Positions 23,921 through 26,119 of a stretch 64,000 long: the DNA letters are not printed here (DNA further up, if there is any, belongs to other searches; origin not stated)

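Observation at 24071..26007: Eukaryote/Thaumarchaeota-style long-form topoisomerase IB in a bacterial context, apparently near-leaderless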

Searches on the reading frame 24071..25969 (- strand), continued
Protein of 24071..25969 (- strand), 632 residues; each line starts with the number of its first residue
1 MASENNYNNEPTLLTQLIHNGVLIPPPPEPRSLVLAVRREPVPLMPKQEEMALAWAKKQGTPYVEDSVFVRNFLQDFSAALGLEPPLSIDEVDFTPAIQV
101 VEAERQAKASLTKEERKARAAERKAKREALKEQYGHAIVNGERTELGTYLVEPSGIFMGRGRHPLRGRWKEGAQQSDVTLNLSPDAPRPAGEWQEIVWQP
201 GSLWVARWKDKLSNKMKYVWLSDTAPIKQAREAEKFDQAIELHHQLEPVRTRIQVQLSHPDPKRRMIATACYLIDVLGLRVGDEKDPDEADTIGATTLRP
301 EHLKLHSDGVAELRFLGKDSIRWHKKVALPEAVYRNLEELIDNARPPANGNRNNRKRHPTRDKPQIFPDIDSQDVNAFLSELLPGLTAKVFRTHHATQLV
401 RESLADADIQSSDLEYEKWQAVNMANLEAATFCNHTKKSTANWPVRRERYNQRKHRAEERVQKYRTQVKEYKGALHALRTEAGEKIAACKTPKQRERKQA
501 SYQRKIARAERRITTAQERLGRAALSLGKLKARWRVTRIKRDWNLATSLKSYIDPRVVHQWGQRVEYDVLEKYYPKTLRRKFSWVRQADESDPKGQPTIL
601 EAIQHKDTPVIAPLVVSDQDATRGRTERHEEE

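Call 40: search_protein_representatives(protein=window:24071-25969:-)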
Query: 632 residues. Proteins with E-value up to 0.001 (for the whole library): 2717; up to 1e-10: 1307; up to 1e-30: 599. The best 150 are listed.
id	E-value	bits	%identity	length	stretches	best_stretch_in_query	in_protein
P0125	1.3e-233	793.5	60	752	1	13-592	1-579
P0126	3.6e-216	735.9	59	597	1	12-594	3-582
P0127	7.1e-190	649.0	55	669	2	129-588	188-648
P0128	1.2e-160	552.5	46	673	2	17-500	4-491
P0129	5.8e-151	520.5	60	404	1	203-594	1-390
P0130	1.4e-150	519.3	59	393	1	16-406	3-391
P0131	1.8e-141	489.1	47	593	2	16-557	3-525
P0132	3.6e-140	484.9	43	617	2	12-505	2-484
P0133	3.9e-139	481.4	47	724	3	16-340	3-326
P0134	1.3e-119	416.9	53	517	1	242-624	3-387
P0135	4.3e-118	412.0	48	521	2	11-453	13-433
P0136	8.4e-116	404.4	46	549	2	16-455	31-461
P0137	1.0e-115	404.1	48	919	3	157-455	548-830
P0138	5.5e-115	401.7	61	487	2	127-346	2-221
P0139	4.5e-114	398.7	46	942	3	17-325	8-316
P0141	4.4e-110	385.5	44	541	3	92-473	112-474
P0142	6.1e-110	385.0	41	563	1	9-586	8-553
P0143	6.8e-110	384.9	42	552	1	19-587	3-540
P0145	3.9e-103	362.5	39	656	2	16-518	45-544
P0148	1.6e-98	347.3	39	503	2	16-461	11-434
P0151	7.5e-98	345.1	42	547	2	14-444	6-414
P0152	7.8e-98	345.0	45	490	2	47-457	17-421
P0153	9.8e-94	331.5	43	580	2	14-465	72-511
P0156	6.3e-88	312.3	45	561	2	11-454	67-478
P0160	2.5e-80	287.2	36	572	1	17-585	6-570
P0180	6.9e-74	265.9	35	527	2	16-444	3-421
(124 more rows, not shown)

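Call 43: list_cluster_members(proteins=[P0125, P0126, P0127, P0128, P0131, P0132, P0135, P0142, P0143, P0145])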
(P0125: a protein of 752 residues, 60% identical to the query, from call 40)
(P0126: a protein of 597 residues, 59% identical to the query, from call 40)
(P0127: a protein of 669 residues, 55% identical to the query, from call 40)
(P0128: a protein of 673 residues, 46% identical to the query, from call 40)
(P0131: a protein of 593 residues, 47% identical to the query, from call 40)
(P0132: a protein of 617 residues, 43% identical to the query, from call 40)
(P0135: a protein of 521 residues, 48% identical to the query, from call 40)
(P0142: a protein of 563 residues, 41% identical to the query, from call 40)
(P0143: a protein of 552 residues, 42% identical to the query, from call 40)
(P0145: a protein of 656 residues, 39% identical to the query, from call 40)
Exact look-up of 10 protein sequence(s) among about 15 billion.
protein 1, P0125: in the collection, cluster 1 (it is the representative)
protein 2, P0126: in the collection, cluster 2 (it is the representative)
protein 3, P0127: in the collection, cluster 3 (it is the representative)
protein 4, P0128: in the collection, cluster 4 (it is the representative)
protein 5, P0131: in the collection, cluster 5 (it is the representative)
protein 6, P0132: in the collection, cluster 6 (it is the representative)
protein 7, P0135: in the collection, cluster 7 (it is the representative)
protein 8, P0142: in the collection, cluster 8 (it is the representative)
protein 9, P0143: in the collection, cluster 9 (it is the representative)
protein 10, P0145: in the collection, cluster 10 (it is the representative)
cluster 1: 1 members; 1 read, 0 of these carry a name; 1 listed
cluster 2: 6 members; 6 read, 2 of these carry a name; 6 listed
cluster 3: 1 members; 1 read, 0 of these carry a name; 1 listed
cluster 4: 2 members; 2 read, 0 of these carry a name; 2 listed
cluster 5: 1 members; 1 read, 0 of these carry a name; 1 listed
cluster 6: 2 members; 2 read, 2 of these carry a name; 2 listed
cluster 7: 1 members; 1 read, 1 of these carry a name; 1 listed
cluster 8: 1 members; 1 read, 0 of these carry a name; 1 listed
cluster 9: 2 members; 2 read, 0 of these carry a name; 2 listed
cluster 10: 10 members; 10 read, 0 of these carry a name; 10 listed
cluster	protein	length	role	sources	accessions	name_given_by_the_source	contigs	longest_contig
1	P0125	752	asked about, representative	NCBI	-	-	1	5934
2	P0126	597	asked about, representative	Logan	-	-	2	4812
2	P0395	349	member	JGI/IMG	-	DNA topoisomerase-1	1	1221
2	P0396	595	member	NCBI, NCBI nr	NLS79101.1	MAG: DNA topoisomerase I [Chloroflexi bacterium] | DNA topoisomerase I [Chloroflexota bacterium]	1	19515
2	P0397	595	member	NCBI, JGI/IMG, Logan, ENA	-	-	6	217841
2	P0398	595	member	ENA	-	-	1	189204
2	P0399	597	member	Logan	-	-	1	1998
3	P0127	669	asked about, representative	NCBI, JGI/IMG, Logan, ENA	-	-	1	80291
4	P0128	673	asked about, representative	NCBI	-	-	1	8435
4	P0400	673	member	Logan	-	-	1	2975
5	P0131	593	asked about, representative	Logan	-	-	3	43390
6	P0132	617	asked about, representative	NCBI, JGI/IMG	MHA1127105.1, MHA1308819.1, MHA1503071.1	MAG: hypothetical protein ACTSSB_14655 [Candidatus Heimdallarchaeota archaeon]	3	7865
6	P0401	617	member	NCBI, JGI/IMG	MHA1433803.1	MAG: hypothetical protein ACTSO7_08175 [Candidatus Heimdallarchaeota archaeon]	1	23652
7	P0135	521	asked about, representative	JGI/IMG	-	DNA topoisomerase-1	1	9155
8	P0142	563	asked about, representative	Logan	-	-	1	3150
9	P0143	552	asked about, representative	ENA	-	-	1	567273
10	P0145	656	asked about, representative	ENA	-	-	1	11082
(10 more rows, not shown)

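Call 50: list_cluster_members(proteins=[P0128, P0131, P0141, P0152, P0153, P0156, P0180, P0148, P0151, P0160])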
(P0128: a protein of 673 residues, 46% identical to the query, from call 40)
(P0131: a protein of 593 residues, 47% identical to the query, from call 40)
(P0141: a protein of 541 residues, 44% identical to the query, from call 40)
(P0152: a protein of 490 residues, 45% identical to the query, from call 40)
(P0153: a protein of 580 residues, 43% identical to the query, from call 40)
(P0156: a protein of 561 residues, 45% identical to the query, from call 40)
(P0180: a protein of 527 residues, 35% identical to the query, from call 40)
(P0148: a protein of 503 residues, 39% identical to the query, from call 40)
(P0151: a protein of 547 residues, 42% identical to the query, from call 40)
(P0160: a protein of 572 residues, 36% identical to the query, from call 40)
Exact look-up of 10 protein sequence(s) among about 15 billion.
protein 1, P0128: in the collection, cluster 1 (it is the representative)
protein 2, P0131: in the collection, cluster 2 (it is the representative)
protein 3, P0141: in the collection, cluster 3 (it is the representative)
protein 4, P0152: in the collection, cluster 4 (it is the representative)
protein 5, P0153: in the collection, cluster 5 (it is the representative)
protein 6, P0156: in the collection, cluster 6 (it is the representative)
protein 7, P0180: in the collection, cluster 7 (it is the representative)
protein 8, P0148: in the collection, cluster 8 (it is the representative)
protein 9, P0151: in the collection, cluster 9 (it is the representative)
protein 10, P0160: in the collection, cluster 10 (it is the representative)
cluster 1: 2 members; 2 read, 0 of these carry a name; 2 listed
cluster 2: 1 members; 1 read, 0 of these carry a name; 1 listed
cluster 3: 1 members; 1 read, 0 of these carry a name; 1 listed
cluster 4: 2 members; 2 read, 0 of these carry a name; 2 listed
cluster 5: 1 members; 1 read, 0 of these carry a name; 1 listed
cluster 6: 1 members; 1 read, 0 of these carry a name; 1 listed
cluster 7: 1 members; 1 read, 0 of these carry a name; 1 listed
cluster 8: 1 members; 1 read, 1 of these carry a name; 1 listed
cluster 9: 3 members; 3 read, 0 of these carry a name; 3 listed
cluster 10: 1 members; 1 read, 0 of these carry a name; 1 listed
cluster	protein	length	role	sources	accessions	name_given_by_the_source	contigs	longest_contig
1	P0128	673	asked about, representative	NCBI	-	-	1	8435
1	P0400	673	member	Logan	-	-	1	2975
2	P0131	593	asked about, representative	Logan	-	-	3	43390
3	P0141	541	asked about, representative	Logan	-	-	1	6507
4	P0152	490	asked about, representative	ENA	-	-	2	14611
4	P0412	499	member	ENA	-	-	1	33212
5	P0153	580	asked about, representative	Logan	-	-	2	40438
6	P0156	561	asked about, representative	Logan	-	-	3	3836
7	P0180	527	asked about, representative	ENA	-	-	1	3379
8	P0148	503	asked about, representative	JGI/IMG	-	DNA topoisomerase-1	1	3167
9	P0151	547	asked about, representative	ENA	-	-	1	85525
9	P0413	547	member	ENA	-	-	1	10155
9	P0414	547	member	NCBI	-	-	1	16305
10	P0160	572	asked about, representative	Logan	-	-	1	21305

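Call 51: find_encoding_contigs(protein=P0401, flank=10000, max_places=2)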
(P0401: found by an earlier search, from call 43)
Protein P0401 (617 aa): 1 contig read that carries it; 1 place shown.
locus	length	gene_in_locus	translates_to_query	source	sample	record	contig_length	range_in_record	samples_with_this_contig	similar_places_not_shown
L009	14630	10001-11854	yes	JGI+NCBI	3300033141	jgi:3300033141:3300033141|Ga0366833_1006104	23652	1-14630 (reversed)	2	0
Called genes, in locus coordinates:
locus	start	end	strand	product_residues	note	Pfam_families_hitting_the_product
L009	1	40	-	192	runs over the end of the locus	PF02525:Flavodoxin_2, PF03358:FMN_red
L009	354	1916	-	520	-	PF28494:GlyRS_ins_1 (faint), PF00587:tRNA-synt_2b, PF03129:HGTP_anticodon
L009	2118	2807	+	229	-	PF03692:CxxCxxCC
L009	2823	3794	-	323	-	PF12840:HTH_20, PF01022:HTH_5 (weak), PF05124:S_layer_C (weak)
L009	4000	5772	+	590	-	PF13522:GATase_6, PF13230:GATase_4 (weak), PF13537:GATase_7, PF01380:SIS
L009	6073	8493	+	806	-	PF22811:Zn_ribbon_NrdR, PF03477:ATP-cone, PF13597:NRDD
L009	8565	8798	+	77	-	PF13597:NRDD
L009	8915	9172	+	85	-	PF13192:Thioredoxin_3 (weak)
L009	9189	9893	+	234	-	PF13353:Fer4_12, PF04055:Radical_SAM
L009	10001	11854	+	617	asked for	PF02919:Topoisom_I_N, PF01028:Topoisom_I, PF14370:Topo_C_assoc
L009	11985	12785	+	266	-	-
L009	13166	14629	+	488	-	?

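Call 52: find_encoding_contigs(protein=P0131, flank=10000, max_places=2)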
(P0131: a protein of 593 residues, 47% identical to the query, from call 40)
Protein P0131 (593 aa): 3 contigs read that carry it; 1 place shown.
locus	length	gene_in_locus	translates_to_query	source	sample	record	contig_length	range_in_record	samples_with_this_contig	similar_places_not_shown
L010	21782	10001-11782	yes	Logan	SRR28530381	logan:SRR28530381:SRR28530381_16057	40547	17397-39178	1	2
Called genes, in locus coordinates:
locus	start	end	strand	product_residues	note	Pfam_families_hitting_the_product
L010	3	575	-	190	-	PF03966:Trm112p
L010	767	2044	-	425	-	PF00368:HMG-CoA_red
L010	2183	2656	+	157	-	PF01467:CTP_transf_like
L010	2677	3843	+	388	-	PF01546:Peptidase_M20, PF07687:M20_dimer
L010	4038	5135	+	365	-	PF05559:DUF763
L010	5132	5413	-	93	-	PF10437:Lip_prot_lig_C (weak)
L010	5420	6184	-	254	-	PF21948:LplA-B_cat, PF03099:BPL_LplA_LipB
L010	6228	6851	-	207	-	PF02511:Thy1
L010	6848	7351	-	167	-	-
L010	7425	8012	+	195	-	PF00011:HSP20 (weak)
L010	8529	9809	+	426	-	PF01546:Peptidase_M20, PF07687:M20_dimer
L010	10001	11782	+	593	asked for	PF02919:Topoisom_I_N, PF01028:Topoisom_I, PF14370:Topo_C_assoc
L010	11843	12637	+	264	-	PF03328:HpcH_HpaI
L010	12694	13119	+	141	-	PF02663:FmdE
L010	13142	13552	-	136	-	PF08753:NikR_C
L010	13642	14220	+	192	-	-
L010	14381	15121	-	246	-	PF02535:Zip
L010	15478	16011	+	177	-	PF00293:NUDIX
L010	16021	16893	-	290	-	PF02629:CoA_binding, PF13380:CoA_binding_2, PF13607:Succ_CoA_lig, PF00549:Ligase_CoA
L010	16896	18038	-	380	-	PF08442:ATP-grasp_2, PF13549:ATP-grasp_5, PF24948:Citrate_synth_N, PF00549:Ligase_CoA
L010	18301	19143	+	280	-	PF00248:Aldo_ket_red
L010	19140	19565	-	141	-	PF08279:HTH_11 (weak), PF13404:HTH_AsnC-type, PF13412:HTH_24, PF22451:NirdL-like_HTH, PF22482:AsnC_trans_reg_3 (weak), PF01037:AsnC_trans_reg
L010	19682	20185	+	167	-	PF02915:Rubrerythrin, PF21349:RUBY_RBDX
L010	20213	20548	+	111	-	PF21349:RUBY_RBDX, PF23458:DUF7130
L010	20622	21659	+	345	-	PF02926:THUMP, PF01170:UPF0020, PF01209:Ubie_methyltran (weak), PF05175:MTS, PF09445:Methyltransf_15 (weak), PF13847:Methyltransf_31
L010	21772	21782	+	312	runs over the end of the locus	PF03069:FmdA_AmdA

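Call 59: find_related_loci(query=A1, collection=viral_contigs, flank=8000)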
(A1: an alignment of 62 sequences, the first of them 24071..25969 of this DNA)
Query A1 (632 aa) in viral_contigs; peptide patterns used: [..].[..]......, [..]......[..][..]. (x = any residue, [..] = any of these).
70 stretches matched a pattern; 59 encode a relative of the query (tblastn E <= 1e-3); 59 distinct loci.
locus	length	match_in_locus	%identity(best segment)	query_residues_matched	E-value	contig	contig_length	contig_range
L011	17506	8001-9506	39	14-585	4e-123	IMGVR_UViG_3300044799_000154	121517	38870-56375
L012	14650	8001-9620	33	6-590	7e-88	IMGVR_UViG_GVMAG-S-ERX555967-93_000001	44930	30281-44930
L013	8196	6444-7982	33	15-591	1e-86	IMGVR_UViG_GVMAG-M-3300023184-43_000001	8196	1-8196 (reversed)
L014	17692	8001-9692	33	17-599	1e-86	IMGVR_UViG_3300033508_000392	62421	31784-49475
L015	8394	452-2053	31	13-591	2e-84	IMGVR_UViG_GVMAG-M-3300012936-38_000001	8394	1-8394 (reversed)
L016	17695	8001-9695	32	17-599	2e-83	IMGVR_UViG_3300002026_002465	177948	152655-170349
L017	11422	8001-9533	31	16-589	8e-83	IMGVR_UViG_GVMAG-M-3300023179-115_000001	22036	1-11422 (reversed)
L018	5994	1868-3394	32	19-591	9e-83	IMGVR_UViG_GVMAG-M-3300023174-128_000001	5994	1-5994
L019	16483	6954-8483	32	15-589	3e-82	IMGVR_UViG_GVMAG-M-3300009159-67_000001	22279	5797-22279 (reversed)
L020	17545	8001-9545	32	15-590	5e-82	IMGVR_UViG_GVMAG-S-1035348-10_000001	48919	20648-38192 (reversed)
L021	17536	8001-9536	33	15-590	7e-82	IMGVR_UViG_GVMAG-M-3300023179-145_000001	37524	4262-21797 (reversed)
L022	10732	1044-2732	32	17-599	3e-82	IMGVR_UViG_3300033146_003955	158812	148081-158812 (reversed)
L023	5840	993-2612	31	6-590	3e-82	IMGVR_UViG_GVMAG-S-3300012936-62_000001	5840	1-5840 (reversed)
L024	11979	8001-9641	30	17-591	2e-81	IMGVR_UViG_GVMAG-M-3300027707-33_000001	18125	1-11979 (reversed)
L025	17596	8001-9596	31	15-591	6e-79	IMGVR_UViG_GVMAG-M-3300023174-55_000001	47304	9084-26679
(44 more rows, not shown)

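Call 61: find_related_loci(query=A2, collection=metagenome_contigs, flank=6000)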
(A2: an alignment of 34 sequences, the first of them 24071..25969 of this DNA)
Query A2 (632 aa) in metagenome_contigs; peptide patterns used: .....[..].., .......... (x = any residue, [..] = any of these).
600 stretches matched a pattern (row limit reached: there are more); 521 encode a relative of the query (tblastn E <= 1e-3); the best 80 are kept; 80 distinct loci.
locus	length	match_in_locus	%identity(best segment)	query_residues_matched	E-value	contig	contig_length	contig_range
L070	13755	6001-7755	78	12-596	0e+0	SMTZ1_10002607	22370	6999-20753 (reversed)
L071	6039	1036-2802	70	1-589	0e+0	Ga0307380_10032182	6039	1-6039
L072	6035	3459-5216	66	4-591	0e+0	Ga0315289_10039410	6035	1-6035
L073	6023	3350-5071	67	13-587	0e+0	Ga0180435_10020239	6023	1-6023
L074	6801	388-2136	66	13-587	0e+0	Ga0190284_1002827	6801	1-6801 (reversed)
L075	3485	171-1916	66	13-595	0e+0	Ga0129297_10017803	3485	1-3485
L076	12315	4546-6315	64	5-595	0e+0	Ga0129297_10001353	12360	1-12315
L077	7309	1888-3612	66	13-591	0e+0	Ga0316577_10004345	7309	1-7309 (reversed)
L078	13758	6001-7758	64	4-590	0e+0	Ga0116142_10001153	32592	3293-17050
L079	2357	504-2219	64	13-586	0e+0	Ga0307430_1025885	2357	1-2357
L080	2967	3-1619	68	47-586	0e+0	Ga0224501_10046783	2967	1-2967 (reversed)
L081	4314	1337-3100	64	12-596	0e+0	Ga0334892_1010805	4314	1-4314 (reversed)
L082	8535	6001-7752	62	13-585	0e+0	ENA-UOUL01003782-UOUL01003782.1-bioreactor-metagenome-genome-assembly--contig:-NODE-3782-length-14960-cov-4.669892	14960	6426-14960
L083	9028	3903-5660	63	12-597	0e+0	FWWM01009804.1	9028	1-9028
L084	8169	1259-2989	63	13-589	0e+0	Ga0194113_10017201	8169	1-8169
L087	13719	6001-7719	65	14-590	0e+0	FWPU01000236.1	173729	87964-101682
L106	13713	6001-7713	56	10-586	0e+0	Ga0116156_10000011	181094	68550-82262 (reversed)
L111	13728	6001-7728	59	12-592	0e+0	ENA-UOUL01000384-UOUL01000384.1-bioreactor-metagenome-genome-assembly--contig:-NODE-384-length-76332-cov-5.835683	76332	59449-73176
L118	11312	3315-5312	44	14-585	2e-164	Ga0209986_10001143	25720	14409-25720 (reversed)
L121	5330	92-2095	44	12-585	3e-165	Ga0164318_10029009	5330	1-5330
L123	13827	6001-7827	44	14-592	2e-160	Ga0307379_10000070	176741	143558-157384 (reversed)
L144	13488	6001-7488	44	14-587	1e-154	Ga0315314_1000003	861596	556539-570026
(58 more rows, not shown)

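Call 67: predict_structure(alignment_id=A1)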
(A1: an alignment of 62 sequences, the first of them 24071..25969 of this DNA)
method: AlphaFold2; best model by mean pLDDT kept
length: 632 residues; sequences in the alignment: 62
mean_pLDDT: 88.7   pTM: 0.82
mean pLDDT of the five models: 88.7, 88.1, 88.0, 87.9, 87.1
residues with pLDDT >= 90: 494; 70-90: 59; 50-70: 33; < 50: 46
segments of 3 or more residues with pLDDT < 50: 1-8, 287-290, 593-597, 605-632
pLDDT, mean of each block of 10 residues (from residue 1): 41 90 93 97 97 96 93 98 96 97 94 95 95 97 95 92 88 97 97 97 95 91 94 94 97 98 97 93 55 78 96 82 89 98 86 61 88 93 94 97 97 98 97 87 93 98 98 98 97 96 98 98 98 96 91 96 97 95 88 50 47 31 35 38
secondary structure, 60 per line:
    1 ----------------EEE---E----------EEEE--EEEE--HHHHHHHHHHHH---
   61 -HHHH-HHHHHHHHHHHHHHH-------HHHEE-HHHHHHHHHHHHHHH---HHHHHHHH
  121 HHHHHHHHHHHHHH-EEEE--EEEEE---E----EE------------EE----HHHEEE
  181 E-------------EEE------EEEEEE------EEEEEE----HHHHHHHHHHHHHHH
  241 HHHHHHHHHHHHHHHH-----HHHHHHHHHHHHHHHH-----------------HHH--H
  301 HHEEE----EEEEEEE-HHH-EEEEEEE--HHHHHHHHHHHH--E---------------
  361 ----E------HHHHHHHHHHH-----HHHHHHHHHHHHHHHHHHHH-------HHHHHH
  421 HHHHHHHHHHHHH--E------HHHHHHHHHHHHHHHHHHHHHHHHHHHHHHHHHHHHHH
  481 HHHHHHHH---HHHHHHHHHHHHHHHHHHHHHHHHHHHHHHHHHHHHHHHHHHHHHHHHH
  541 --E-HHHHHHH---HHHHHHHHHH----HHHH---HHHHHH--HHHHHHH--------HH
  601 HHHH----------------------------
elements in order: E17-19 E34-37 E40-43 H46-57 H62-65 H67-81 H95-109 H113-134 E136-139 E142-146 E178-181 E195-197 E204-209 E216-221 H226-256 H262-277 E303-305 E310-316 E322-328 H331-342 H372-382 H388-407 H415-433 H443-488 H492-540 H545-551 H555-564 H569-572 H576-581 H584-590 H599-604
